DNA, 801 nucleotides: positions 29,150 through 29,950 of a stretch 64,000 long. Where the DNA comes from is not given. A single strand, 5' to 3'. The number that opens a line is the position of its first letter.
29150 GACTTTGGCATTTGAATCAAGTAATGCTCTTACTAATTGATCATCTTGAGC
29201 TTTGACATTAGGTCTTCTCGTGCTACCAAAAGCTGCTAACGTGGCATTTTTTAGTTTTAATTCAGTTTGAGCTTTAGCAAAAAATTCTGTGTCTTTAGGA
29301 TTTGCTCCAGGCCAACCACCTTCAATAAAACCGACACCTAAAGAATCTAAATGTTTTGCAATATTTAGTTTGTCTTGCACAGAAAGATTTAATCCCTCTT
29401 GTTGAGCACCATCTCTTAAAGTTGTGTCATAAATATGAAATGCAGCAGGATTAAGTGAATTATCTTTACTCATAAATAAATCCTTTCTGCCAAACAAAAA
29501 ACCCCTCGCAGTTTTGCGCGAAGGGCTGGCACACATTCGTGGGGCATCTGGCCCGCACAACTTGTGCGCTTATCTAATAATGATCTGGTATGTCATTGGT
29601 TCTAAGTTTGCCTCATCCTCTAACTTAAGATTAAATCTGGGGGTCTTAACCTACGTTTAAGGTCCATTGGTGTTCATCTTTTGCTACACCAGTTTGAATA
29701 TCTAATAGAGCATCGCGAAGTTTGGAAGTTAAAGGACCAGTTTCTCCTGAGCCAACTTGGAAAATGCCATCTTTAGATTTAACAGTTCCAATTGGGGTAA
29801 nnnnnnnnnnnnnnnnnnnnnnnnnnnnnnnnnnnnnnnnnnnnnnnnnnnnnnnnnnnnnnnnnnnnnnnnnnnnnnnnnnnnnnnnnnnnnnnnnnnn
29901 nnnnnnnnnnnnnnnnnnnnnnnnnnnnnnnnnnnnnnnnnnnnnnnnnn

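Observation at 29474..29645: Ile-Ile-Ile leader peptide with terminator/antiterminator in front of citramalate synthase (cimA)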

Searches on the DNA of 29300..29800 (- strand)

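Call 3: search_rna_families(source=window, start=29300, end=29800, threshold=evalue, max_evalue=10, show_alignments=3)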
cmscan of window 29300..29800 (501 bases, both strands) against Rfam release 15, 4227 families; matches with E-value up to 10: 6.
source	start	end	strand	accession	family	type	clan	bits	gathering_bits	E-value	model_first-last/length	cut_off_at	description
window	29524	29570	-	RF01523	TB10Cs1H2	Gene; snRNA; snoRNA; HACA-box;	-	18.2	50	0.5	1-63/63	no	Trypanosomatid snoRNA TB10Cs1H2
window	29493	29555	-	RF02399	NsiR1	Gene; sRNA;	-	15.5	39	2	1-60/60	no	Nitrogen stress-induced RNA 1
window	29679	29695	-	RF02519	ToxI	Gene; antitoxin;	-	14.9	50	5.7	1-34/34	no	ToxI antitoxin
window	29341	29388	+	RF02477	GlsR9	Gene; snRNA; snoRNA; CD-box;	-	14.1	95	3.9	1-79/79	no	Small nucleolar RNA GlsR9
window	29442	29527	-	RF01089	PK-repBA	Cis-reg;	-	12.6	45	4.7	1-124/124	no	Pseudoknot of the regulatory region of the repBA gene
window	29575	29683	+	RF02189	ST7-OT4_3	Gene; lncRNA;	-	9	50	9.7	196-302/302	no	ST7 overlapping transcript 4 conserved region 3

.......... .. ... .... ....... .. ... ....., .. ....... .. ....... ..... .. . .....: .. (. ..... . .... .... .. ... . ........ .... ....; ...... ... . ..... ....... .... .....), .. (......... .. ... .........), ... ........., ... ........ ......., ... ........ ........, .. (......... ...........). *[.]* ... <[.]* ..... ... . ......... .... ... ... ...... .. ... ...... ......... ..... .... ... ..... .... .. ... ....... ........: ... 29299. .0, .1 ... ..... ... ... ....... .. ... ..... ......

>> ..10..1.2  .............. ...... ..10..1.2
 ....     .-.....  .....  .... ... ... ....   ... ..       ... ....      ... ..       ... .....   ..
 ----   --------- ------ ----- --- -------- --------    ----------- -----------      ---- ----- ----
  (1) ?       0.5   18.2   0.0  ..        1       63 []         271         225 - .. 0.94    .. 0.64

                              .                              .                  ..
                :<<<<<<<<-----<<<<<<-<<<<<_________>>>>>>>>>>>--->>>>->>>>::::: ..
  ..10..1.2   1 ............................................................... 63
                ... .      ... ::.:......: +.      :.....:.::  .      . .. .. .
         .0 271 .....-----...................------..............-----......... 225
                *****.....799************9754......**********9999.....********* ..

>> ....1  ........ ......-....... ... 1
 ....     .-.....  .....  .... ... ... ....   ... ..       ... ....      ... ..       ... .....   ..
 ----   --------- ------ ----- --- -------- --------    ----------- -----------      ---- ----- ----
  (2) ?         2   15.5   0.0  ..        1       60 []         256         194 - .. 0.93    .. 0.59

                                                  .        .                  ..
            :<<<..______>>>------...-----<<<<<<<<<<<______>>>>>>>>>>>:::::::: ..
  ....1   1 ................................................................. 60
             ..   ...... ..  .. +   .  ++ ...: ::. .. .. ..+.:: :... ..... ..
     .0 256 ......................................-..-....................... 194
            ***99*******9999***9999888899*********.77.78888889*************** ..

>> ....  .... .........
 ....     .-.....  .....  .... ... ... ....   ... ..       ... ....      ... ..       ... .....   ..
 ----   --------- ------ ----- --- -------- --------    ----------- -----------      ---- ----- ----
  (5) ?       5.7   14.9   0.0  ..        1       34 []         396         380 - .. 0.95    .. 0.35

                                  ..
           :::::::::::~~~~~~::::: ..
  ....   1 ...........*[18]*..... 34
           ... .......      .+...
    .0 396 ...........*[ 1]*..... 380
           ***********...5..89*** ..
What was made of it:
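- On Any Rfam family (riboswitch, T-box, known leaders): No relevant match at E up to 10 in 29300-29800 (call 3).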

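Call 37: build_rna_model(alignment_id=A1)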
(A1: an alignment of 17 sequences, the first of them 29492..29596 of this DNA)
Model R1 built from alignment A1 (17 sequences, 120 columns); structure: RNAalifold consensus.
model positions 92; base pairs 15; branch points 1; effective number of sequences 3.82; information 0.62 bits per position. Calibrated on 0.2 Mb of random sequence (short: E-values are rough).
structure used (alignment columns):
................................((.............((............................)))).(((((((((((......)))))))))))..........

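Call 38: search_with_rna_model(model_id=R1, source=window, max_evalue=10, show_alignments=4)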
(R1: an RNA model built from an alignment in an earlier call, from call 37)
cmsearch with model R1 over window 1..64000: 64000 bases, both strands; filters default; matches with E-value up to 10: 2.
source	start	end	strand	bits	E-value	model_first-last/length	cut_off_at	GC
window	29494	29596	-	65.5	9.9e-15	1-92/92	no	0.5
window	38837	38936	-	29.2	1.5e-05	1-92/92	no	0.54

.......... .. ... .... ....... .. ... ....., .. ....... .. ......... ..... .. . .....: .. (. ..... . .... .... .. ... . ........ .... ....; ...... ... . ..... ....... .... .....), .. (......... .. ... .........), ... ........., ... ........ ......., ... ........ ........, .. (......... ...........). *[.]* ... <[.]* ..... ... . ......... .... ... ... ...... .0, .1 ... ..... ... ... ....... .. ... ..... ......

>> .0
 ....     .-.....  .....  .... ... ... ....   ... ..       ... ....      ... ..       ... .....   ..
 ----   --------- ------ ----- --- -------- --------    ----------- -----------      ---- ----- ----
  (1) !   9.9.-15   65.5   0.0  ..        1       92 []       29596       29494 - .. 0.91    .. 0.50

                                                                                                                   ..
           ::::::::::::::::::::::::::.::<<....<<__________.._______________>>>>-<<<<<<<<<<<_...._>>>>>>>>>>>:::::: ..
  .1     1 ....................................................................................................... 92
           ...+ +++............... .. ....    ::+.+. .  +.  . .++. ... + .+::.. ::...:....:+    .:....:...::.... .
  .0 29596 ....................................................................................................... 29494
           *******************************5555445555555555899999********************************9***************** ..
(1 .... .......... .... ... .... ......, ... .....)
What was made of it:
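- On Actinobacterial ilvB leader (IlvL / ilvB-II-type) family: It is the sole other hit in 128 kb of searched strands (call 38).
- Closest known: Actinobacterial ilvB / ilvBNC leader-peptide attenuators. Same: The cimA-leader covariance model detects the window's own ilvB leader at E 1.5e-5 (call 38).
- Closest known: LEU element / leuA leader of Actinobacteria. Different: The cimA-leader model does not hit it (call 38).
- Paralogy: R1 hits the window's ilvB leader at E 1.5e-5 and nothing else in the window (call 38).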

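Call 40: search_with_rna_model(model_id=R1, sources=[L001, L002, L003, L004, L005, L006, L007, L008, L009, L010, L011, L012, L013, L014, L015, L016, L017, L018, L019, L020, L021, L022, L023, L024, L025, L026, L027, L028, L029, L030, L031, L032, L033, L034, L035, L036, L037, L038, L039, L040, L041, L042, L043, L044, L045, L046, L047, L048, L049, L050, L051, L052, L053, L054, L055, L056, L057, L058, L059, L060, L061, L062, L063, L064, L065, L066, L067, L068, L069, L070, L071, L072, L073, L074, L075, L076, L077, L078, L079, L080, L081, L082, L083, L084, L085, L086, L087, L088, L089, L090, L091, L092, L093, L094, L095, L096, L097, L098, L099, L100], max_evalue=1)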
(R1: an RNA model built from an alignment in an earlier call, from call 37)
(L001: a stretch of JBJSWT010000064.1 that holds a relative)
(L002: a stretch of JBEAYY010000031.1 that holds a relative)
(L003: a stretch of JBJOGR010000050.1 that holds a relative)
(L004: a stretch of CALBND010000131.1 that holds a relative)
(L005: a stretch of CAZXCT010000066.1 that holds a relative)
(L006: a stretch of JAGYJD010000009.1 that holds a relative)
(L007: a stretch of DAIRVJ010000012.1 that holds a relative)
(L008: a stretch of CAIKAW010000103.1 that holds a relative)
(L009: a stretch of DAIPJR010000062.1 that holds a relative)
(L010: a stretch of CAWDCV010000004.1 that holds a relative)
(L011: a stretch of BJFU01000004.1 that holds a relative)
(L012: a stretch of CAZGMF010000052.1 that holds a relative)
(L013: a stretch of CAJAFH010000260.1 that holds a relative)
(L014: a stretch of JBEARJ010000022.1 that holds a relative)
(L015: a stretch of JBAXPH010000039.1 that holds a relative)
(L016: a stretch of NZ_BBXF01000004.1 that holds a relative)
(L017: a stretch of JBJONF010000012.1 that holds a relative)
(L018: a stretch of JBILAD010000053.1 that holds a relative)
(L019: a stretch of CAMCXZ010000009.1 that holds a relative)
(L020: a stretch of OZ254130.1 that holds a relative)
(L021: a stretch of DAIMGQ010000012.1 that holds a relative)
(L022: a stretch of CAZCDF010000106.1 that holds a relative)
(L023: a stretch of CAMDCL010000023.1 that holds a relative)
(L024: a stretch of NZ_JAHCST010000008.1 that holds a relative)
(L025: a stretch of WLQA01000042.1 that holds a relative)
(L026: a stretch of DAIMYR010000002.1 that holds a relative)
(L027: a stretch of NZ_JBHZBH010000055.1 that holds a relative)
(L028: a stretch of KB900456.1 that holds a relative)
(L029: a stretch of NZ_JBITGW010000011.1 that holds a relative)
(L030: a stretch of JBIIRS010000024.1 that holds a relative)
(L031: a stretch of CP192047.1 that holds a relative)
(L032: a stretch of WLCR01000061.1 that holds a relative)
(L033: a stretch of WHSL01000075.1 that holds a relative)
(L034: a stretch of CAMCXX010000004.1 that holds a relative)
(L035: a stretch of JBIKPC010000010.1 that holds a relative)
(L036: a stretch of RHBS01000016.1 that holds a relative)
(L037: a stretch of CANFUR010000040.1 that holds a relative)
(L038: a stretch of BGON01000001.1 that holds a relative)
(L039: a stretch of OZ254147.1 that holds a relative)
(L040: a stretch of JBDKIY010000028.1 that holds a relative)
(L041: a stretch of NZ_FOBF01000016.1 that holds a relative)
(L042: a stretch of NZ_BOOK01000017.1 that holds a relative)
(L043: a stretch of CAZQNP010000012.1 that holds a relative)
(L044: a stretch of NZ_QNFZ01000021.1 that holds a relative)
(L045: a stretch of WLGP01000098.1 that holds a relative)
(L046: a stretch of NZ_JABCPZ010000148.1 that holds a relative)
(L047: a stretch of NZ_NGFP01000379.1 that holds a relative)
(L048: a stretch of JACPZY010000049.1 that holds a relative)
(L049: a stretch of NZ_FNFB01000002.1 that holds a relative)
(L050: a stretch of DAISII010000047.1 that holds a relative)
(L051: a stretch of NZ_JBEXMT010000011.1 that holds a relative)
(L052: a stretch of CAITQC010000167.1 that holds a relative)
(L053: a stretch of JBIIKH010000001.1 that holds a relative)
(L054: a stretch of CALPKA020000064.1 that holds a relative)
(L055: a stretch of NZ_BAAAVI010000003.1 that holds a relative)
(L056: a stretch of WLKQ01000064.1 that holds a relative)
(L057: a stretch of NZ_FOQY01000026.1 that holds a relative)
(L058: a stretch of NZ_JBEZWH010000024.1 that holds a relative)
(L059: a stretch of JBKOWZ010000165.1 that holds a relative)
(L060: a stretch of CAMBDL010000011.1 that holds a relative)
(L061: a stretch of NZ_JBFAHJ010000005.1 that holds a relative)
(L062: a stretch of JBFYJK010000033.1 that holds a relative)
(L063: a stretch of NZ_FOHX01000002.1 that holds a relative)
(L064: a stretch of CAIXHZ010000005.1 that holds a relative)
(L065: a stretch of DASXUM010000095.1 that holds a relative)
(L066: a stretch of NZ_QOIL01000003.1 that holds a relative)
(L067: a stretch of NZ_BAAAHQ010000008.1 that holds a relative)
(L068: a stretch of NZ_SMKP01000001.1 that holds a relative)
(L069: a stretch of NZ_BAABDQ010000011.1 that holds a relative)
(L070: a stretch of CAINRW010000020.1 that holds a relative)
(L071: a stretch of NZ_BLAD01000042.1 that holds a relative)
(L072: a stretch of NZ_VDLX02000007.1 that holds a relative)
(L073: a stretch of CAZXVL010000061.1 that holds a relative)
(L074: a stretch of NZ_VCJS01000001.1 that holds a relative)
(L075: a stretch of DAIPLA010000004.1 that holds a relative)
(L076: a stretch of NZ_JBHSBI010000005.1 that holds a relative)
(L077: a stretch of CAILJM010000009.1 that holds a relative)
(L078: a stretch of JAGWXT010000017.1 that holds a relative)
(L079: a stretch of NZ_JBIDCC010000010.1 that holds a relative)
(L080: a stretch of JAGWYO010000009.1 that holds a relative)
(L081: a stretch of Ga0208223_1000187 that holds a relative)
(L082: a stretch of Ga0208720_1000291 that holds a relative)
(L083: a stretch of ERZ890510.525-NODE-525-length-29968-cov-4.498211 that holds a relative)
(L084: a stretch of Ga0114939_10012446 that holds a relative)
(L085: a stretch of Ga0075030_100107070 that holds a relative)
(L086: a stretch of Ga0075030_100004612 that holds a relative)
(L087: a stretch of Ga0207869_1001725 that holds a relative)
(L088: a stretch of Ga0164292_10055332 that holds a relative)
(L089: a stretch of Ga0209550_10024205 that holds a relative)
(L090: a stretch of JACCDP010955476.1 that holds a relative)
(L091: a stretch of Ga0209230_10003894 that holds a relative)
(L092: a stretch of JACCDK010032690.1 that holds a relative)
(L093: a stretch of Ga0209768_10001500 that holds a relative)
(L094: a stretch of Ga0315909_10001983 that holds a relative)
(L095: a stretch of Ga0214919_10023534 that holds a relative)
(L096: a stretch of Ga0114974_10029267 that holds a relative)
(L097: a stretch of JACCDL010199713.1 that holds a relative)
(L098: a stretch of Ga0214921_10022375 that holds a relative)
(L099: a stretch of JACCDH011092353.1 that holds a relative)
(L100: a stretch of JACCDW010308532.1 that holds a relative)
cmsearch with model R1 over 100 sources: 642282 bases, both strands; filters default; matches with E-value up to 1: 62.
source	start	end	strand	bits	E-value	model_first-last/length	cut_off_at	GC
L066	2817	2911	+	89.6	8.2e-20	1-92/92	no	0.63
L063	2860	2954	+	87.6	2.6e-19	1-92/92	no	0.61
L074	2868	2962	+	87.4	2.8e-19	1-92/92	no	0.6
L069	2852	2946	+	87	3.7e-19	1-92/92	no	0.6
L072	2856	2950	+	87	3.7e-19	1-92/92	no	0.6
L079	2887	2981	+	86.9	3.9e-19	1-92/92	no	0.62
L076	2855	2949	+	86.2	5.6e-19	1-92/92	no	0.6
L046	2842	2936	+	86.1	6.2e-19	1-92/92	no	0.6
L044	2896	2989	+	85.7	7.7e-19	1-92/92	no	0.6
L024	2848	2939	+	85.7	8e-19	1-92/92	no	0.62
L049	2833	2926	+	85.5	8.9e-19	1-92/92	no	0.62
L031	2811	2905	+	85.1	1.1e-18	1-92/92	no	0.66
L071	2837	2930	+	85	1.2e-18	1-92/92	no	0.62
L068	2838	2931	+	84.6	1.5e-18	1-92/92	no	0.6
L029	2870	2963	+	84.3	1.7e-18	1-92/92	no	0.6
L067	2872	2965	+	84.3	1.7e-18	1-92/92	no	0.6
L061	2836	2929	+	83.3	3.1e-18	1-92/92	no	0.6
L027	2906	2999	+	82.4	5.4e-18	1-92/92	no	0.57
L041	2870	2965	+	82.3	5.7e-18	1-92/92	no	0.6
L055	2837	2930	+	81.9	7.2e-18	1-92/92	no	0.56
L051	2873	2966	+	81.2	1e-17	1-92/92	no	0.59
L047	2835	2928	+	81.1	1.1e-17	1-92/92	no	0.59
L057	2835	2928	+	81.1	1.1e-17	1-92/92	no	0.59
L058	2804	2898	+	80.9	1.3e-17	1-92/92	no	0.67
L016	2860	2955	+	80.8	1.4e-17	1-92/92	no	0.6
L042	2866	2959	+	79.9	2.2e-17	1-92/92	no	0.61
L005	756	844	+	77.4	9.9e-17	1-92/92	no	0.51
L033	2854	2951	+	76.4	1.7e-16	1-92/92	no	0.62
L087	1828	1925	+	75.9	2.3e-16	1-92/92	no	0.62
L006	2880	2968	+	73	1.3e-15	1-92/92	no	0.52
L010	2870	2961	+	70.6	4.9e-15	1-92/92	no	0.64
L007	2878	2961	+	70.3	5.9e-15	1-92/92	no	0.73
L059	2876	2981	+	68.5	1.7e-14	1-92/92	no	0.67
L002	2879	2980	+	67.5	3.1e-14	1-92/92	no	0.49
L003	2878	2980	+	66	7.5e-14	1-92/92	no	0.45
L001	1612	1714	+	65.1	1.2e-13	1-92/92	no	0.5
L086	1859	1943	+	63.2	3.8e-13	1-92/92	no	0.71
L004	2863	2963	+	60.9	1.5e-12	1-92/92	no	0.42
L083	1863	1963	+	60.9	1.5e-12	1-92/92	no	0.42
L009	2845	2928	+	59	4.4e-12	1-92/92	no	0.69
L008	2884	2965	+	54.4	6.2e-11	1-92/92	no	0.59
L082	1870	1966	+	52.4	2e-10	1-92/92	no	0.45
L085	339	420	+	52.1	2.4e-10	1-92/92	no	0.67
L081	1868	1966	+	48.3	2.2e-09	1-92/92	no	0.45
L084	71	174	+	47.4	3.6e-09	1-92/92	no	0.68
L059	2952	2976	-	17.3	0.15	62-86/92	no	0.72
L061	4656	4675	+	15.9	0.35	65-84/92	no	0.85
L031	2876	2900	-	15.8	0.35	62-86/92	no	0.64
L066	2882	2906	-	15.8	0.35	62-86/92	no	0.64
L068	2902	2926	-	15.8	0.35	62-86/92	no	0.64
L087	1896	1920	-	15.8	0.35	62-86/92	no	0.64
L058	2869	2893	-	15.8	0.35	62-86/92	no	0.64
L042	2930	2954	-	15.8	0.35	62-86/92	no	0.64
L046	2907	2931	-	15.8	0.35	62-86/92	no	0.64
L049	2897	2921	-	15.8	0.35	62-86/92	no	0.64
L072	2921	2945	-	15.8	0.35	62-86/92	no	0.64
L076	2920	2944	-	15.8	0.35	62-86/92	no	0.64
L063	2925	2949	-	15.8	0.35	62-86/92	no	0.64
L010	2932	2956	-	15.2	0.5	62-86/92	no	0.68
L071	2901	2925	-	15.2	0.5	62-86/92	no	0.68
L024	2910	2934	-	15.2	0.5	62-86/92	no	0.68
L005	815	839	-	15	0.56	62-86/92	no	0.64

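Call 41: search_with_rna_model(model_id=R1, sources=[L101, L102, L103, L104, L105, L106, L107, L108, L109, L110, L111, L112, L113, L114, L115, L116, L117, L118, L119, L120, L121, L122, L123, L124, L125, L126, L127, L128, L129, L130, L131, L132, L133, L134, L135, L136, L137, L138, L139, L140, L141, L142, L143, L144, L145, L146, L147, L148, L149, L150, L151, L152, L153, L154, L155, L156, L157, L158, L159, L160], max_evalue=1)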
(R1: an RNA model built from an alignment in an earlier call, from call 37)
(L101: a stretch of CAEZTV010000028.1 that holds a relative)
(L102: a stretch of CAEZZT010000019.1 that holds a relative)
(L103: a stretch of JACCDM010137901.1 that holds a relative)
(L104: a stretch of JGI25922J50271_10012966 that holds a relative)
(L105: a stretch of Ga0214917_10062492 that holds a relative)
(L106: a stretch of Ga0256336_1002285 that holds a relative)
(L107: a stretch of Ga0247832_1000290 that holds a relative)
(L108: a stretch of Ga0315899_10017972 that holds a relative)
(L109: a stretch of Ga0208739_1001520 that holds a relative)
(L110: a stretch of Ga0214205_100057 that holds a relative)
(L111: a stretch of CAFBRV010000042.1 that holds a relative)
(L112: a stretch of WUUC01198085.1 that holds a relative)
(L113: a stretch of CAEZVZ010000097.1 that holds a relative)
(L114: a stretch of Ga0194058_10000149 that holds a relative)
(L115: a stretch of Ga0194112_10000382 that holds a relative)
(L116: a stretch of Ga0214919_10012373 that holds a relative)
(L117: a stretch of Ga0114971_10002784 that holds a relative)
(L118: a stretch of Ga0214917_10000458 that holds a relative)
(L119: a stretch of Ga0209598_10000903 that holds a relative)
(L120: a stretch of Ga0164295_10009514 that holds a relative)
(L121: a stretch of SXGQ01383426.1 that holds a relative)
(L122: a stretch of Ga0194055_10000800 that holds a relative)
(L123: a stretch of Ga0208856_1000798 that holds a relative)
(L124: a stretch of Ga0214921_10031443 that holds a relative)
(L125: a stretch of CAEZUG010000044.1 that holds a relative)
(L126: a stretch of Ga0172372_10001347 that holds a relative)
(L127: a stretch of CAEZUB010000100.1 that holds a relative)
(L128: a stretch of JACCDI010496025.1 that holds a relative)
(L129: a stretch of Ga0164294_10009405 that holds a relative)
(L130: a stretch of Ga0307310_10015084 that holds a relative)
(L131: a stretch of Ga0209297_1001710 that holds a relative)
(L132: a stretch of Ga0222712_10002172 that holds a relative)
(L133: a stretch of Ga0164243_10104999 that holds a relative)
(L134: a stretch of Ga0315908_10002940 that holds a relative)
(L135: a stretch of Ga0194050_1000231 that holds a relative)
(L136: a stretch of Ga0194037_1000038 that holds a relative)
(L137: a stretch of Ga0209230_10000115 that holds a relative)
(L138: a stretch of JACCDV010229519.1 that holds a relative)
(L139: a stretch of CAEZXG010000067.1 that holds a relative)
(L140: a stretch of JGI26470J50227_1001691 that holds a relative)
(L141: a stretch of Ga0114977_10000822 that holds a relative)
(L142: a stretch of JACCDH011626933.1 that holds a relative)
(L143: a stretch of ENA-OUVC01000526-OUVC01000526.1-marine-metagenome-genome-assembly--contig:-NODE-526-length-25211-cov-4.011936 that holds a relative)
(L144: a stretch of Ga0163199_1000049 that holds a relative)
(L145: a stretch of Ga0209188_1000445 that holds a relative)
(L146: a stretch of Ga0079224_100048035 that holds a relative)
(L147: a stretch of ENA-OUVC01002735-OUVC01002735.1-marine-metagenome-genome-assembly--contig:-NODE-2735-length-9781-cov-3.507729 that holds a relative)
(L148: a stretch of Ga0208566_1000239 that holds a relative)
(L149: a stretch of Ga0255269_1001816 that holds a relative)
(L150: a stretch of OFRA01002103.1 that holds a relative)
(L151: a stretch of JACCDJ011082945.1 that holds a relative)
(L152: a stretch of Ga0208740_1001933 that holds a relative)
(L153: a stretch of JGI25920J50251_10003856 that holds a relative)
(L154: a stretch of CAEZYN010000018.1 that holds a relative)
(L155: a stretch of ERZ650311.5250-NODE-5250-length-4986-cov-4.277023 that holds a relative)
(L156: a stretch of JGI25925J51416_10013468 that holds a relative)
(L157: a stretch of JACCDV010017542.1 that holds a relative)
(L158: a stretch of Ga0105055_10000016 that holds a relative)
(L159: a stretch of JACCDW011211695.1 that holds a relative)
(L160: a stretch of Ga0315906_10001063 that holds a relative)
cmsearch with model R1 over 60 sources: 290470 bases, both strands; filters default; matches with E-value up to 1: 6.
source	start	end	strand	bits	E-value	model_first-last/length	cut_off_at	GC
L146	1861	1955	+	87.9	9.5e-20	1-92/92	no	0.62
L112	822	912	+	83.5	1.3e-18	1-92/92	no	0.6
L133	627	722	+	80.9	5.7e-18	1-92/92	no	0.67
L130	24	106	+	54.6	2.5e-11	1-92/92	no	0.66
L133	693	717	-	15.8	0.16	62-86/92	no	0.64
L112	883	907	-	15.8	0.16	62-86/92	no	0.64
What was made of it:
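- On Actinobacterial ilvB leader (IlvL / ilvB-II-type) family: It lies before cimA in all 49 loci (calls 40, 41).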

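Call 43: search_with_rna_model(model_id=R1, sources=[window, L001, L002, L003, L004, L005, L006, L007, L008, L009, L010, L016, L024, L027, L029, L031, L033, L041, L042, L044, L046, L047, L049, L051, L055, L058, L059, L066, L071, L081, L082, L084, L085, L086, L087, L112, L130, L133, L146], max_evalue=0.0001, make_alignment=true)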
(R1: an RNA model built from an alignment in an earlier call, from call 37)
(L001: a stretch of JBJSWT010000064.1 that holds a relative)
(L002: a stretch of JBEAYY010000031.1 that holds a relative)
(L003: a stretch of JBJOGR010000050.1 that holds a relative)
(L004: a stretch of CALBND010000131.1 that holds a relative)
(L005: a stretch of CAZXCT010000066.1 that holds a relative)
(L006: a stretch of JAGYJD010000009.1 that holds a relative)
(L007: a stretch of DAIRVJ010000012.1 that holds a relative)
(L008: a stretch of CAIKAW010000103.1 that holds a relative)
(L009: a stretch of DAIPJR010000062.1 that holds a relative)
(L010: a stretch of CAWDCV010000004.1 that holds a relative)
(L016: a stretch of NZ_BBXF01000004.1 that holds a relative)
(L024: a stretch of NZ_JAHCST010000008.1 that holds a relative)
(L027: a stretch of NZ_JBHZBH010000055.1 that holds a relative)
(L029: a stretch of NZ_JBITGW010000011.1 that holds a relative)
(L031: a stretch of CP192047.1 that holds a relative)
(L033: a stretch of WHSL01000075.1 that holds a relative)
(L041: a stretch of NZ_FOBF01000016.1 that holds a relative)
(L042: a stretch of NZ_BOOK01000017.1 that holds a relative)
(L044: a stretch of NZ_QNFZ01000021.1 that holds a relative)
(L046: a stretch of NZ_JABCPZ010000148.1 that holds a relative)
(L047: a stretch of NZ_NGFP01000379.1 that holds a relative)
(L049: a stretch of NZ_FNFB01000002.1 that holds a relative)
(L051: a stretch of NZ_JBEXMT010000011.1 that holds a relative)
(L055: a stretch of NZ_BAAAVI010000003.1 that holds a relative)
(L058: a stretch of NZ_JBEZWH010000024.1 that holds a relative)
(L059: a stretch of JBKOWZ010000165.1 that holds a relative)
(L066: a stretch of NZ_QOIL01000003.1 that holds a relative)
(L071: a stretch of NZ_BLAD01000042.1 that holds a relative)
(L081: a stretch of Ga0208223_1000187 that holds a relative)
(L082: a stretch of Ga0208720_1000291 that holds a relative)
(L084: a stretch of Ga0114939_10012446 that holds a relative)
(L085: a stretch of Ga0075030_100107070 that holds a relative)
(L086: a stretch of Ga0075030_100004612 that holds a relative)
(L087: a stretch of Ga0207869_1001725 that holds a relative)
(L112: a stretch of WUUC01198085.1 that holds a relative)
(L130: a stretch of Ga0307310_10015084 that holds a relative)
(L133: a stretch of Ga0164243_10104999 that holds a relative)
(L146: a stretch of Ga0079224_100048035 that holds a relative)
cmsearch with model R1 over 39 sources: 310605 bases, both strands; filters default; matches with E-value up to 0.0001: 40.
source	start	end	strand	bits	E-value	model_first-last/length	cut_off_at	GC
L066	2817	2911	+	89.6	4e-20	1-92/92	no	0.63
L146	1861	1955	+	87.9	1e-19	1-92/92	no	0.62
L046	2842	2936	+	86.1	3e-19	1-92/92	no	0.6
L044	2896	2989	+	85.7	3.7e-19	1-92/92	no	0.6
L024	2848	2939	+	85.7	3.8e-19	1-92/92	no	0.62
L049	2833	2926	+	85.5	4.3e-19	1-92/92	no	0.62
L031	2811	2905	+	85.1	5.3e-19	1-92/92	no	0.66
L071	2837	2930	+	85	5.7e-19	1-92/92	no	0.62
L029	2870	2963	+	84.3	8.4e-19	1-92/92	no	0.6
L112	822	912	+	83.5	1.4e-18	1-92/92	no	0.6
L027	2906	2999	+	82.4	2.6e-18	1-92/92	no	0.57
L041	2870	2965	+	82.3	2.7e-18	1-92/92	no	0.6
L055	2837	2930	+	81.9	3.5e-18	1-92/92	no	0.56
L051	2873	2966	+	81.2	5e-18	1-92/92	no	0.59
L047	2835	2928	+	81.1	5.5e-18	1-92/92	no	0.59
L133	627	722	+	80.9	6.1e-18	1-92/92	no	0.67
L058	2804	2898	+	80.9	6.2e-18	1-92/92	no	0.67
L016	2860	2955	+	80.8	6.6e-18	1-92/92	no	0.6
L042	2866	2959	+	79.9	1.1e-17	1-92/92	no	0.61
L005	756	844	+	77.4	4.8e-17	1-92/92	no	0.51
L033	2854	2951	+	76.4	8.4e-17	1-92/92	no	0.62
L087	1828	1925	+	75.9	1.1e-16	1-92/92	no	0.62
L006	2880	2968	+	73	6.2e-16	1-92/92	no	0.52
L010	2870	2961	+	70.6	2.4e-15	1-92/92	no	0.64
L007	2878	2961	+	70.3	2.9e-15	1-92/92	no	0.73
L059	2876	2981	+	68.5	8.3e-15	1-92/92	no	0.67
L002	2879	2980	+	67.5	1.5e-14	1-92/92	no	0.49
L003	2878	2980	+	66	3.6e-14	1-92/92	no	0.45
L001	1612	1714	+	65.1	6e-14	1-92/92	no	0.5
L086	1859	1943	+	63.2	1.8e-13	1-92/92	no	0.71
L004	2863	2963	+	60.9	7.1e-13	1-92/92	no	0.42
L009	2845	2928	+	59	2.1e-12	1-92/92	no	0.69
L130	24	106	+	54.6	2.7e-11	1-92/92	no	0.66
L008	2884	2965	+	54.4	3e-11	1-92/92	no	0.59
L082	1870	1966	+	52.4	9.5e-11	1-92/92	no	0.45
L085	339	420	+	52.1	1.2e-10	1-92/92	no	0.67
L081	1868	1966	+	48.3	1.1e-09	1-92/92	no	0.45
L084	71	174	+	47.4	1.7e-09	1-92/92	no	0.68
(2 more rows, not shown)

Alignment A2: 40 matches aligned to the model, 140 columns, each read 5' to 3' on its own strand. Consensus structure (alignment columns), stored with it:
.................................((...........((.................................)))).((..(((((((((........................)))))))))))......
